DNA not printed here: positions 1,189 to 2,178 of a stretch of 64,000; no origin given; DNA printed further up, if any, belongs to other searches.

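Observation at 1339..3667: Tandem pair, plus a distant third copy, of an unplaced secreted glycoprotein family ending in VPC-x-GAGI-x-C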

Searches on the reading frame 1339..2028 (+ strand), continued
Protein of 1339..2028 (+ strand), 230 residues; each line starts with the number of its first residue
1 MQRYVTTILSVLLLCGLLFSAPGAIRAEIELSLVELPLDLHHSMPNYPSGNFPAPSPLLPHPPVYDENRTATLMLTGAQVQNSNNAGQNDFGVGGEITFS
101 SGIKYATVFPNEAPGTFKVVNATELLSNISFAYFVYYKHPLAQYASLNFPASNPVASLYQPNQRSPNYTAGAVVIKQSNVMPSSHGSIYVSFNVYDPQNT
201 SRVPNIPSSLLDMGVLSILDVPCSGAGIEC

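Call 52: find_encoding_contigs(protein=P0004, flank=3000, max_places=4)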
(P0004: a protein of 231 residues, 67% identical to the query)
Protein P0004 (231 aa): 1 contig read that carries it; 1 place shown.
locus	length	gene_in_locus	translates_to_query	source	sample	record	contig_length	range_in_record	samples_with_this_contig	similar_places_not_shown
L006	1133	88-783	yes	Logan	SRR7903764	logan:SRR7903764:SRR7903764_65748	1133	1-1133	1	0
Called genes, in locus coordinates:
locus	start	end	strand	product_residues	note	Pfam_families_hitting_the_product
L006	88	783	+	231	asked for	-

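Call 53: find_encoding_contigs(protein=P0020, flank=3000, max_places=4)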
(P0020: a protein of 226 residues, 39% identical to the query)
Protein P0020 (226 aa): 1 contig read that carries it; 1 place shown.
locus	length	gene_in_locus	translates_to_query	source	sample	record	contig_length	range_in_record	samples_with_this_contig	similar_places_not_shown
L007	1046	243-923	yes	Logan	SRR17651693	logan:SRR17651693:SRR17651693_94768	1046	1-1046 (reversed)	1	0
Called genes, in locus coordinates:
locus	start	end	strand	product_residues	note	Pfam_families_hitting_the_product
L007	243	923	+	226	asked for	-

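Call 57: search_protein_families(library=pfam, alignment_id=A3, max_evalue=10)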
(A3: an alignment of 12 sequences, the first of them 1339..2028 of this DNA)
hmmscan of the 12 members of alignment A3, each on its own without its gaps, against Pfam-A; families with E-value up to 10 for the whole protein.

A. member 1, window:1339-2028:+ (230 aa): 0 families

B. families by the number of members that match (of 12 scanned): 1 family
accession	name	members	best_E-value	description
PF13646.12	HEAT_2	1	0.13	HEAT repeats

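Call 77: find_related_loci(query=A3, collection=metagenome_contigs, flank=2500)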
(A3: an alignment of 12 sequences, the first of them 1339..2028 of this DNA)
Query A3 (230 aa) in metagenome_contigs; peptide patterns used: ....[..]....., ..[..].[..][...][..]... (x = any residue, [..] = any of these).
83 stretches matched a pattern; 7 encode a relative of the query (tblastn E <= 1e-3); 7 distinct loci.
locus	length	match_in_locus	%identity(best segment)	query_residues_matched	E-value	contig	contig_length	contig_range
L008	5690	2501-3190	100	1-230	2e-154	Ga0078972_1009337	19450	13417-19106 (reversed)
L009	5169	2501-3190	100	1-230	1e-155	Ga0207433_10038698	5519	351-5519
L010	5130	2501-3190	100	1-230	6e-155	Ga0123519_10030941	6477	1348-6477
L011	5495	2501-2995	40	65-230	7e-40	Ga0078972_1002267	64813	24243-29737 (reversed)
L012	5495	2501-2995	39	65-230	4e-38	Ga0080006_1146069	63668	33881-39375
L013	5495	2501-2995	39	65-230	4e-38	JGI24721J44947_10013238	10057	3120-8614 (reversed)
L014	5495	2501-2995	39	65-230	3e-38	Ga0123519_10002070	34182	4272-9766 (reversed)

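Call 83: find_encoding_contigs(protein=P0002, flank=3000, max_places=1)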
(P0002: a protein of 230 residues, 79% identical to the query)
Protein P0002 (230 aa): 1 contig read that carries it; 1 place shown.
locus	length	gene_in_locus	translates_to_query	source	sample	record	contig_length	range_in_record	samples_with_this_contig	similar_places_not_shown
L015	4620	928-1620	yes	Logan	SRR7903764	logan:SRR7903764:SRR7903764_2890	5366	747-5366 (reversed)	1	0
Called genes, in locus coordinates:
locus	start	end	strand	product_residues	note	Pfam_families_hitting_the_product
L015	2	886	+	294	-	?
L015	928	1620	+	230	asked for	-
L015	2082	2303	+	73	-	-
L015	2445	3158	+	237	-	-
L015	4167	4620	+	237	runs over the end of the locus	-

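Call 84: find_encoding_contigs(protein=P0018, flank=3000, max_places=1)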
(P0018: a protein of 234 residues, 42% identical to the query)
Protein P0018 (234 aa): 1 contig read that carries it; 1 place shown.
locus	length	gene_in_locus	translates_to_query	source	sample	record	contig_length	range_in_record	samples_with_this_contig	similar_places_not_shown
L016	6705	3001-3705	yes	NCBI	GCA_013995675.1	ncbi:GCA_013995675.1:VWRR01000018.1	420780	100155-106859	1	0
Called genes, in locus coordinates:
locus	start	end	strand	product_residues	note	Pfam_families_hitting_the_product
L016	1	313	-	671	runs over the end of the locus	PF08439:Peptidase_M3_N, PF01432:Peptidase_M3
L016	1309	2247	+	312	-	PF01753:zf-MYND (weak)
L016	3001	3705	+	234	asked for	-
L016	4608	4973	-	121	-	PF02672:CP12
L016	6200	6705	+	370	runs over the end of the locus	PF00447:HSF_DNA-bind (weak)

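Call 85: find_encoding_contigs(protein=P0021, flank=3000, max_places=1)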
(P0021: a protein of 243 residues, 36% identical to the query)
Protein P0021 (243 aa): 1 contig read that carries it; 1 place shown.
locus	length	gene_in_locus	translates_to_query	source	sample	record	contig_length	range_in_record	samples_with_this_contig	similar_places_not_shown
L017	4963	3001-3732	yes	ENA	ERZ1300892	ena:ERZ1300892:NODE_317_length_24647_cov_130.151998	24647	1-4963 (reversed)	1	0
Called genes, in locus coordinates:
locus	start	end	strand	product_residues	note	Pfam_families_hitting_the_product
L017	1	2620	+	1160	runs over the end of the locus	PF02347:GDC-P, PF01212:Beta_elim_lyase (weak), PF21478:GcvP2_C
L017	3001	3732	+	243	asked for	-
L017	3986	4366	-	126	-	PF02672:CP12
